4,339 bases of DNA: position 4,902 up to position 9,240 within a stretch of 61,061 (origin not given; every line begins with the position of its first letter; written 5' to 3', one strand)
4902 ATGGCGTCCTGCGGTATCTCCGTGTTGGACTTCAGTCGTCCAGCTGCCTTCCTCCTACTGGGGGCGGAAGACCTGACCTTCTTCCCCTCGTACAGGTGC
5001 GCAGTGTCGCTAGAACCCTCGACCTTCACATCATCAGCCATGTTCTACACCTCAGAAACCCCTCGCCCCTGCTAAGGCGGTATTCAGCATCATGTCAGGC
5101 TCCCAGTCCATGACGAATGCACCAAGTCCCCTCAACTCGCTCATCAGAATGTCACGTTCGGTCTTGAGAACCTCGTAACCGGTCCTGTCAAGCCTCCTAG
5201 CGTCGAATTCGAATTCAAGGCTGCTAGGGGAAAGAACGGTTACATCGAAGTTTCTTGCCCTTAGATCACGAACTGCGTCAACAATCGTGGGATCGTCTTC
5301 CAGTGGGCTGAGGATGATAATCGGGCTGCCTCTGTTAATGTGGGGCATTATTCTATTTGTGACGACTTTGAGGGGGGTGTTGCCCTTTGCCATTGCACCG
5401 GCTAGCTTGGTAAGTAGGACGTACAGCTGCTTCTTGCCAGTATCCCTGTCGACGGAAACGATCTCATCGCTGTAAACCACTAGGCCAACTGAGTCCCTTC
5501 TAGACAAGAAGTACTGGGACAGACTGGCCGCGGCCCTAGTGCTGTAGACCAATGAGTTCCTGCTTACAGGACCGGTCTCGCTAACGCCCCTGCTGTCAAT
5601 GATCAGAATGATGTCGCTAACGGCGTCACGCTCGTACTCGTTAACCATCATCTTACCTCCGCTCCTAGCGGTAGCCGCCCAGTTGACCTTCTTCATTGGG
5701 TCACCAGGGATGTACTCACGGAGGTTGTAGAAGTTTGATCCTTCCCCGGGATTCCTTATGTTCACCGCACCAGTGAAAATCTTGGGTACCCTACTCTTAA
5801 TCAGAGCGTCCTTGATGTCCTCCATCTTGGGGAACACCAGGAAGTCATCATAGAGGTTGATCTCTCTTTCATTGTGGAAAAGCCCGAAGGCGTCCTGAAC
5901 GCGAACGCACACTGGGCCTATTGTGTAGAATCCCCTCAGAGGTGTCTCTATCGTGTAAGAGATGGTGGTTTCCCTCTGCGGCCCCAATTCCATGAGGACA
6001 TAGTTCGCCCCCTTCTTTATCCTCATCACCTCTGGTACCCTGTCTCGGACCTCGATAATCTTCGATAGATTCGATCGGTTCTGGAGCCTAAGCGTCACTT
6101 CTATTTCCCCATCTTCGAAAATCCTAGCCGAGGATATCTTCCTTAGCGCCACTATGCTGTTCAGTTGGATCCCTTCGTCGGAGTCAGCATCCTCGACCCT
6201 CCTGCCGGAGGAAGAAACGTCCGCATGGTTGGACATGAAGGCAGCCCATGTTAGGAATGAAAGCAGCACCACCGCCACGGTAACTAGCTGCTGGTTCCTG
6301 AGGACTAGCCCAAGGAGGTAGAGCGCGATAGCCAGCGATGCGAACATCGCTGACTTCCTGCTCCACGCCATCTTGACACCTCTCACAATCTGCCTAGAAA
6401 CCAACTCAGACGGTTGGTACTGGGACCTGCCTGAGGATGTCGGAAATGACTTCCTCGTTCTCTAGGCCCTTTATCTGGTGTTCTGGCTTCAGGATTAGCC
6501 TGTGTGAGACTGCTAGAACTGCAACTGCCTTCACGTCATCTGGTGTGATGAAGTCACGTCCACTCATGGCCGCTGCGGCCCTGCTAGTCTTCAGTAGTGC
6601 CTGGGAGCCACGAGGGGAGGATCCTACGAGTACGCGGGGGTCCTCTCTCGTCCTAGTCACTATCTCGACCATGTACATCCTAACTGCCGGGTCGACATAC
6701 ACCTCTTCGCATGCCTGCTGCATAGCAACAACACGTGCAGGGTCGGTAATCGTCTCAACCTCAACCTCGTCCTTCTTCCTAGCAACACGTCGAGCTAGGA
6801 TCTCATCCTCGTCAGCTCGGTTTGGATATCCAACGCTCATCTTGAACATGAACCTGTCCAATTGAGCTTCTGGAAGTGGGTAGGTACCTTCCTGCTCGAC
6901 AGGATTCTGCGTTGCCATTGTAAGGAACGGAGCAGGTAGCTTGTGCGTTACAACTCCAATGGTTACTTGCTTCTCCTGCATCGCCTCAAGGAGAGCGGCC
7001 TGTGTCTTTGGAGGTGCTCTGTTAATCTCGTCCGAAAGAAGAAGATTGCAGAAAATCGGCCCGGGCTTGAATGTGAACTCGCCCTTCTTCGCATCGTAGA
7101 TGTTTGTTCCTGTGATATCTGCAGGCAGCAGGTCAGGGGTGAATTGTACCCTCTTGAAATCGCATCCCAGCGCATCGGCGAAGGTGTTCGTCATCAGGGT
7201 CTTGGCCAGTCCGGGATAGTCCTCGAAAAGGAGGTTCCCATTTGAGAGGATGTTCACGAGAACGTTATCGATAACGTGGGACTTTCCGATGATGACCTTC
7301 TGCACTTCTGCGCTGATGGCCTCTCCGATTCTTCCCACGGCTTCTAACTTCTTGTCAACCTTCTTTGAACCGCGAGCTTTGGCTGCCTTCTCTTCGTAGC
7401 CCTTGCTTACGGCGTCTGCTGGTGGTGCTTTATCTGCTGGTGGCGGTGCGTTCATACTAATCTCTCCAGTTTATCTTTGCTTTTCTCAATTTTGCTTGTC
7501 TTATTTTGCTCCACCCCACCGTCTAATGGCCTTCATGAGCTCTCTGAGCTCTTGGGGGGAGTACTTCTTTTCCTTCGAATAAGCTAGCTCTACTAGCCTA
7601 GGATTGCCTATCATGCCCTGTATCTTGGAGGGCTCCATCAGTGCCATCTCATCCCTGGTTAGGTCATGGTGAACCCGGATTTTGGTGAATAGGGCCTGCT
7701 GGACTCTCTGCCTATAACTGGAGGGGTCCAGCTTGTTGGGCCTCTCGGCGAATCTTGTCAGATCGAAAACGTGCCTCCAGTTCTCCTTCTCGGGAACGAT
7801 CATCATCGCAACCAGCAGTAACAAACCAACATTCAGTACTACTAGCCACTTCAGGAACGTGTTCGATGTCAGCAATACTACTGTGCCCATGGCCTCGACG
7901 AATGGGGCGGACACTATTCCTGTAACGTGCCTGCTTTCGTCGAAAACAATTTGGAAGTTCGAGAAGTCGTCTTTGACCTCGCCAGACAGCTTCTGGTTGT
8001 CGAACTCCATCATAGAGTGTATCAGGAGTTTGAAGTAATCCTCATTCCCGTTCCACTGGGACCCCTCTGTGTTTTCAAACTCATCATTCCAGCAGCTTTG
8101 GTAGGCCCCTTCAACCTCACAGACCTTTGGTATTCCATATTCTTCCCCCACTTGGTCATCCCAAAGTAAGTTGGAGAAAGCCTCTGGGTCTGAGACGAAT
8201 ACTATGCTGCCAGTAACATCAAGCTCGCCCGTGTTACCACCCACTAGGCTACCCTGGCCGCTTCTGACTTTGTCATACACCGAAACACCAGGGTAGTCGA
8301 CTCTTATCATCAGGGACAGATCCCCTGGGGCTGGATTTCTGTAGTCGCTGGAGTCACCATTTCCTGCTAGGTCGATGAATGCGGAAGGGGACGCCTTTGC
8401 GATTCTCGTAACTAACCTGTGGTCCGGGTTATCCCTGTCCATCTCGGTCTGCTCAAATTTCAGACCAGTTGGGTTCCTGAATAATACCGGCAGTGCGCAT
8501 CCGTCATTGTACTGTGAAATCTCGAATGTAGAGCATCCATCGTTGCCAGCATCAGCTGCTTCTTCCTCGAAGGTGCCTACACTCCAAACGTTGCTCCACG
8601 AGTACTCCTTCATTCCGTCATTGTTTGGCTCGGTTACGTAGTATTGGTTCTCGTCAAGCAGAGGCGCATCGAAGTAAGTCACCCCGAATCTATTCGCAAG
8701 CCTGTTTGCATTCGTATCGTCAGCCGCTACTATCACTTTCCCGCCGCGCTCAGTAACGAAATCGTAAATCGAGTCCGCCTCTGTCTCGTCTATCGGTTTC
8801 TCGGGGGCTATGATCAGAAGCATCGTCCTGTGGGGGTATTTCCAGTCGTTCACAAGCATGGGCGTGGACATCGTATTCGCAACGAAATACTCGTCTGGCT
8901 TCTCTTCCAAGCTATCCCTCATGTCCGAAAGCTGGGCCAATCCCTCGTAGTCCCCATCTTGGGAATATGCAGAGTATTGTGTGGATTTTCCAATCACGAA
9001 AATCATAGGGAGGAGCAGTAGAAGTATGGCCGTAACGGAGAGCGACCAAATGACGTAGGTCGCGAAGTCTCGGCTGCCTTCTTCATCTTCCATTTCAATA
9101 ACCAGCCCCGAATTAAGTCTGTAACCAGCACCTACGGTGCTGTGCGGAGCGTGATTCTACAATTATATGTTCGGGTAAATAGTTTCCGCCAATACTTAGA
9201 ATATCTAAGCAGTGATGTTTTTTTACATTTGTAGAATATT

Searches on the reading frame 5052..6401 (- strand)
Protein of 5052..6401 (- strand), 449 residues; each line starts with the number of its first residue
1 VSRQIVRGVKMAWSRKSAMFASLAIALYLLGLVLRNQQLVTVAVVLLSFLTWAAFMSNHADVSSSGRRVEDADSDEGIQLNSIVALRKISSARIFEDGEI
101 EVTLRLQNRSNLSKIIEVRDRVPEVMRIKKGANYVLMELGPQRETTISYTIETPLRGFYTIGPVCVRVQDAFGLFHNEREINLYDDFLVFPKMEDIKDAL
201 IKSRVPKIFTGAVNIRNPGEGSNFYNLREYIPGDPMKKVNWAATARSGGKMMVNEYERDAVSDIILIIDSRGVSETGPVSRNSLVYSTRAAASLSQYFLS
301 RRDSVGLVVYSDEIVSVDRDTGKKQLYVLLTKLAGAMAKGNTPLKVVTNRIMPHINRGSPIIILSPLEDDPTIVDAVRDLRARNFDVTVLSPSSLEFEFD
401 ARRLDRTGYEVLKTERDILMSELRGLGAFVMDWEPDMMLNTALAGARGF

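Call 81: search_protein_families(library=pfam, proteins=[window:5052-6401:-], max_evalue=0.00001)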
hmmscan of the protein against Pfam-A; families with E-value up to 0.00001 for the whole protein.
window:5052-6401:- (449 aa): 1 family
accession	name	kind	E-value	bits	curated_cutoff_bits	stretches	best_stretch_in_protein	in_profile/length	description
PF01882.25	DUF58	-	1.5e-13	50.9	23.4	1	227-389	2-163/216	Protein of unknown function DUF58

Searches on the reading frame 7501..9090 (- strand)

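Call 81: search_protein_families(library=pfam, proteins=[window:7501-9090:-], max_evalue=0.00001)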
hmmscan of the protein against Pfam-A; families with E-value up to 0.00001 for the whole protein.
window:7501-9090:- (529 aa): 1 family
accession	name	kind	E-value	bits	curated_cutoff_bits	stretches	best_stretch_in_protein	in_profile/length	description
PF14258.12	DUF4350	-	1.6e-06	28.9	30.4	0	89-308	39-166/181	Domain of unknown function (DUF4350)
